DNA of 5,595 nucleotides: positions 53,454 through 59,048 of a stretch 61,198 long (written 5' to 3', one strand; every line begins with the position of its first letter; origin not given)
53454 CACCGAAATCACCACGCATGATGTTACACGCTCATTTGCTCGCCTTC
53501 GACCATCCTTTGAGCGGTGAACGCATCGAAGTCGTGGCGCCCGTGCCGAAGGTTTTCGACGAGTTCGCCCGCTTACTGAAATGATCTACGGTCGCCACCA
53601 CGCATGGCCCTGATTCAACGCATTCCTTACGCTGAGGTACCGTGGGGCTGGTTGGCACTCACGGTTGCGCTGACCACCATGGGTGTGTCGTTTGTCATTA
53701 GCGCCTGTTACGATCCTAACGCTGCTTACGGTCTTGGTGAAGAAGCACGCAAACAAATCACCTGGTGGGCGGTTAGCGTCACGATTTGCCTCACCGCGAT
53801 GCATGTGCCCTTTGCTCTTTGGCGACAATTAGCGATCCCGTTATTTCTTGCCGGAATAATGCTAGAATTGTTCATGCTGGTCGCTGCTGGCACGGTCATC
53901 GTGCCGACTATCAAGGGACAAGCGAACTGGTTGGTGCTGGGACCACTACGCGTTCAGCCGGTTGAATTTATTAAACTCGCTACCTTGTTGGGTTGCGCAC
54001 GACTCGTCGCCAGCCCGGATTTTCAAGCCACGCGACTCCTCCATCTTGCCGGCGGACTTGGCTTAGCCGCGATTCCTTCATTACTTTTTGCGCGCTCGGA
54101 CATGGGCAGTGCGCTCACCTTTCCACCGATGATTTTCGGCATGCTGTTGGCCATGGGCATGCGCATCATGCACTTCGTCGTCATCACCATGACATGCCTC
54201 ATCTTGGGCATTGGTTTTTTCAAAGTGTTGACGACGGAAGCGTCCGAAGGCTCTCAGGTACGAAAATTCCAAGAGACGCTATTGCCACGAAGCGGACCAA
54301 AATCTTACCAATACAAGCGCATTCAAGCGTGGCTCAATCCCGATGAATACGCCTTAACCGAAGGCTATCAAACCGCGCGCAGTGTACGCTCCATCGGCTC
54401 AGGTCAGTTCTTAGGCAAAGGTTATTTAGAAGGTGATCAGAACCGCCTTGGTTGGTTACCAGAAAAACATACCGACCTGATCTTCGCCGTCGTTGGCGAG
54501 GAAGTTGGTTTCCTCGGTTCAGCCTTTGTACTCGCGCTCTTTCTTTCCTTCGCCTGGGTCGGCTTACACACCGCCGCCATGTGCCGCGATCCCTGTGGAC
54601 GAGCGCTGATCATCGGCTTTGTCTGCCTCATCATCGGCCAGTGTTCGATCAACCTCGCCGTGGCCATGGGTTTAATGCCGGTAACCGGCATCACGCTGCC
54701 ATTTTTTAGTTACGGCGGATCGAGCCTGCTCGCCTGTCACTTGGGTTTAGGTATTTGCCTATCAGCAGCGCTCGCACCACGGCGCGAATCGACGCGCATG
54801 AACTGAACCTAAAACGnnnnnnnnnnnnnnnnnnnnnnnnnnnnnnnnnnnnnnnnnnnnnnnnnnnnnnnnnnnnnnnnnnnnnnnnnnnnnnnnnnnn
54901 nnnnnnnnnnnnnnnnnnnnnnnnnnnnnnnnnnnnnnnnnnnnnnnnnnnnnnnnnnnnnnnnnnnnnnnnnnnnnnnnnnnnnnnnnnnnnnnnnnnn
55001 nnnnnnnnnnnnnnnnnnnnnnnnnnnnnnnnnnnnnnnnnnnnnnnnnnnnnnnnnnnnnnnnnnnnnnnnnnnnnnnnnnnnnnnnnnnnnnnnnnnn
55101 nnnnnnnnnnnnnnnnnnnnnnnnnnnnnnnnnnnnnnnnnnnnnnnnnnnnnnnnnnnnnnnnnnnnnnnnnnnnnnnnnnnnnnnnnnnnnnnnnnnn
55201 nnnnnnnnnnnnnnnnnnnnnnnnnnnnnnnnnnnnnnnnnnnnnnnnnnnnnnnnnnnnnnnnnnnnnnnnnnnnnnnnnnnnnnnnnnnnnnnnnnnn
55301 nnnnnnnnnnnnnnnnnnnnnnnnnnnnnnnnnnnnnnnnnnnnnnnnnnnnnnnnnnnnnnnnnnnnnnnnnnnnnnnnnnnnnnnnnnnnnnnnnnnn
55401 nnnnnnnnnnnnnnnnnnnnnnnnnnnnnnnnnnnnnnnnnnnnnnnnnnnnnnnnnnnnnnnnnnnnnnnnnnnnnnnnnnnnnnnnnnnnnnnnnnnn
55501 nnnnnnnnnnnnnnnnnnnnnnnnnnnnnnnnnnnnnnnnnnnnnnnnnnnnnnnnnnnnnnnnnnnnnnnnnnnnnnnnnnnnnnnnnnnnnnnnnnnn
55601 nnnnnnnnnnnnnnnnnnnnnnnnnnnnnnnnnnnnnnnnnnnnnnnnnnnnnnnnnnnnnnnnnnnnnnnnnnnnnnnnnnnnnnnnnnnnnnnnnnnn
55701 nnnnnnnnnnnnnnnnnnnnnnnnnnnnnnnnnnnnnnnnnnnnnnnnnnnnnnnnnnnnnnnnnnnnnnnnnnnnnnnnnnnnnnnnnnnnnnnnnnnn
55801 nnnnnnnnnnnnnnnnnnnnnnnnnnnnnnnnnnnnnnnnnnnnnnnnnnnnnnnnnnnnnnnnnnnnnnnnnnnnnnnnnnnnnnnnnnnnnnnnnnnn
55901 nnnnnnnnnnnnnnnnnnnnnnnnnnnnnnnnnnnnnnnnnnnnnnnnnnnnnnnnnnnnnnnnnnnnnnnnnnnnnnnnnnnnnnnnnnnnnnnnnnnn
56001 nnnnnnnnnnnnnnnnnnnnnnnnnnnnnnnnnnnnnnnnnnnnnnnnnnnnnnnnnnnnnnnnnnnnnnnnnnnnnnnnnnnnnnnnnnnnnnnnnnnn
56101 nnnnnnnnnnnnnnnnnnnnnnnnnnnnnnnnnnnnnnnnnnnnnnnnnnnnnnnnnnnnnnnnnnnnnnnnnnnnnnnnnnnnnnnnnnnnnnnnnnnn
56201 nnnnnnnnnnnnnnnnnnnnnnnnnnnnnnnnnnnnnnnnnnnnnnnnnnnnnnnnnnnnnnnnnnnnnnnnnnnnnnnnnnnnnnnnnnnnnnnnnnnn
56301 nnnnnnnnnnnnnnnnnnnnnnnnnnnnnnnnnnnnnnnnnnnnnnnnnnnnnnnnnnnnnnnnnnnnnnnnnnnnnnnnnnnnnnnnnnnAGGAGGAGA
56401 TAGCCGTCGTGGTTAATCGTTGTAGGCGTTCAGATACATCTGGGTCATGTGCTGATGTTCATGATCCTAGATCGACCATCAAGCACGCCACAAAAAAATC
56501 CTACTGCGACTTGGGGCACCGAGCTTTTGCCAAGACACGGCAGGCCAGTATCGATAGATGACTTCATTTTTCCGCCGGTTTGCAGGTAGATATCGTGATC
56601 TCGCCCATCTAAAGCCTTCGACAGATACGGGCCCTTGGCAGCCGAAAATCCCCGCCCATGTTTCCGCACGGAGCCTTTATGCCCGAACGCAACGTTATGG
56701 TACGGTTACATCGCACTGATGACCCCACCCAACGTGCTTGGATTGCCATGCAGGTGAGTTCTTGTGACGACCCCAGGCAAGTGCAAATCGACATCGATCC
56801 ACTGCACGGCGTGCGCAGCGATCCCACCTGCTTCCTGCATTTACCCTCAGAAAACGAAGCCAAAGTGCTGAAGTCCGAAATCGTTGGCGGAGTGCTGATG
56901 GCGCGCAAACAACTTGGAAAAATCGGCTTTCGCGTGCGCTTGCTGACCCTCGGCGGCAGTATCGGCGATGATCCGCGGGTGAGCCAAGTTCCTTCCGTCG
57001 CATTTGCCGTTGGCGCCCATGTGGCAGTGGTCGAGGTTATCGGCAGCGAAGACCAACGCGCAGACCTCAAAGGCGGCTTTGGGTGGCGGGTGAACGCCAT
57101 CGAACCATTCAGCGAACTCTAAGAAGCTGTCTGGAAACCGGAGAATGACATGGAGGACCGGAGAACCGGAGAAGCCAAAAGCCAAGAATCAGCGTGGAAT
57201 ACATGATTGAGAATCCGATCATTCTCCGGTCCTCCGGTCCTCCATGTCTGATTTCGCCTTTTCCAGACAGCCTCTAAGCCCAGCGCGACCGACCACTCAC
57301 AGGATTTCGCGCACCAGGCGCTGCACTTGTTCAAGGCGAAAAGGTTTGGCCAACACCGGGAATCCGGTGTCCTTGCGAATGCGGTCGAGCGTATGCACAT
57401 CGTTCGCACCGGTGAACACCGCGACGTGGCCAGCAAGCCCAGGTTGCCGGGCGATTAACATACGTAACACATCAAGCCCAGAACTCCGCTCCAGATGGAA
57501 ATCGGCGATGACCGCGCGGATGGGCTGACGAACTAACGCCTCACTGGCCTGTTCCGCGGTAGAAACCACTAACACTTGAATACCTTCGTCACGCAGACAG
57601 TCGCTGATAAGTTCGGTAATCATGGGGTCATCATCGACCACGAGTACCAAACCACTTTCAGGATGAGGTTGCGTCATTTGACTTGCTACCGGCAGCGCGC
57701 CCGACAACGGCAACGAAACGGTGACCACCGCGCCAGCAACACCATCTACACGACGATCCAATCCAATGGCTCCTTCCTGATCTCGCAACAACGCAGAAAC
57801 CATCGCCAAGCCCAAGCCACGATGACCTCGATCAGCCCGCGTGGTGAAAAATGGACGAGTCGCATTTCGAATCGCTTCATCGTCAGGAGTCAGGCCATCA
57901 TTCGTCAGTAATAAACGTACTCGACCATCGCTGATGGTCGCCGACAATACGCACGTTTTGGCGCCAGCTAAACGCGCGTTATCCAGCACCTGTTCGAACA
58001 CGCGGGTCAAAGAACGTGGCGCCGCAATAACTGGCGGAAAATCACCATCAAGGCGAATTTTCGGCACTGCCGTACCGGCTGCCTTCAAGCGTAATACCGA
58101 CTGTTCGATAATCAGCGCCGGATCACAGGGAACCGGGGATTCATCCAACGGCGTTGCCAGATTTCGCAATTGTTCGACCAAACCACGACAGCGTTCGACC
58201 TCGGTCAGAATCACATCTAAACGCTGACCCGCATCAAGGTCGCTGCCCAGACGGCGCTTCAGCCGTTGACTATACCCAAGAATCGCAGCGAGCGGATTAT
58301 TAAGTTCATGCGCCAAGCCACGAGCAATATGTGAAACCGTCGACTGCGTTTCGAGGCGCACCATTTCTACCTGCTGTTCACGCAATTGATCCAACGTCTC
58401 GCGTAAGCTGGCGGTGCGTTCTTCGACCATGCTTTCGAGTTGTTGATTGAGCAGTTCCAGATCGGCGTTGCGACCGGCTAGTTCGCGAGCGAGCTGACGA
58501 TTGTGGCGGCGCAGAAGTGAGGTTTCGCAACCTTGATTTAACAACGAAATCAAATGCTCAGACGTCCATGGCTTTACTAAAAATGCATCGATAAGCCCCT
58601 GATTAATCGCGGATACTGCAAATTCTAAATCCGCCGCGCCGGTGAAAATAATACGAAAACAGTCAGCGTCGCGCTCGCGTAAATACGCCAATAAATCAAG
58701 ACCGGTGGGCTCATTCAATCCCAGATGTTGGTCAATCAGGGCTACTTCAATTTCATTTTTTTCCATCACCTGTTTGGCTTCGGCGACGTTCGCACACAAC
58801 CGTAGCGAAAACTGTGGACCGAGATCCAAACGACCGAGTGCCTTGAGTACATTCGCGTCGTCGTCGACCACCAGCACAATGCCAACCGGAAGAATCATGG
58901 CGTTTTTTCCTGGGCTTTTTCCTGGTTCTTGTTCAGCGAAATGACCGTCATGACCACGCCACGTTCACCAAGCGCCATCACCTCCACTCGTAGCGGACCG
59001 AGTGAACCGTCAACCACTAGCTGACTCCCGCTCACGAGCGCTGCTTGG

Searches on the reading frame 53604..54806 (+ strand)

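Call 42: search_protein_families(library=pfam, proteins=[window:53604-54806:+], max_evalue=0.001)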
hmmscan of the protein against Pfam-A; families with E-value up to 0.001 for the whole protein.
window:53604-54806:+ (400 aa): 1 family
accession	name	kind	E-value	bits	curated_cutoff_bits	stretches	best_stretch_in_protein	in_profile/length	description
PF01098.24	FTSW_RODA_SPOVE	-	7.5e-73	246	26.4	1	19-389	6-351/356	Cell cycle protein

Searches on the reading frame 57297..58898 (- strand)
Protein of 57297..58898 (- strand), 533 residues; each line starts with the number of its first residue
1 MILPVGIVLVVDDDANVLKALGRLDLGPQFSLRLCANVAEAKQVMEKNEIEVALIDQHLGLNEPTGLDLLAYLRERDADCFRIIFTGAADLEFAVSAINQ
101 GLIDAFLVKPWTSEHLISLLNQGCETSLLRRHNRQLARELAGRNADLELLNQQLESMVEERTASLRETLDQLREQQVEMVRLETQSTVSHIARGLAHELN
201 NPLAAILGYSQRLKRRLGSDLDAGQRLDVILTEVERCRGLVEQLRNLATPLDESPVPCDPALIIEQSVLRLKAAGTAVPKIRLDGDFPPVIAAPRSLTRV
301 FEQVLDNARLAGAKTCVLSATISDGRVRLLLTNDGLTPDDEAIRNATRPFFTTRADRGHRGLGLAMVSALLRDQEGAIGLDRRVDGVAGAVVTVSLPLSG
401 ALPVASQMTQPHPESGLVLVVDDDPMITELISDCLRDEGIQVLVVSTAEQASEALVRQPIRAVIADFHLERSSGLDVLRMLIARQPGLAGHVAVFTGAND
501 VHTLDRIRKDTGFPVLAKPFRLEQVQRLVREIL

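Call 42: search_protein_families(library=pfam, proteins=[window:57297-58898:-], max_evalue=0.001)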
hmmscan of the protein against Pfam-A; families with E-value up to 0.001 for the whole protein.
window:57297-58898:- (533 aa): 4 families
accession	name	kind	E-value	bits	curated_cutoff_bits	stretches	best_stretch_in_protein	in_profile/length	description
PF00072.30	Response_reg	-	5.7e-30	104.2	30.2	2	418-529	1-110/111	Response regulator receiver domain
PF00512.31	HisKA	-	5.9e-13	49.1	26.9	1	191-248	5-61/66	His Kinase A (phospho-acceptor) domain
PF20274.4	cREC_REC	-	2.9e-09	37.9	27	1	9-77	3-60/88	Cyclic-phosphate processing Receiver domain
PF02518.31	HATPase_c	-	8.3e-08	33.1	26.4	1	294-399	3-110/111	Histidine kinase-, DNA gyrase B-, and HSP90-like ATPase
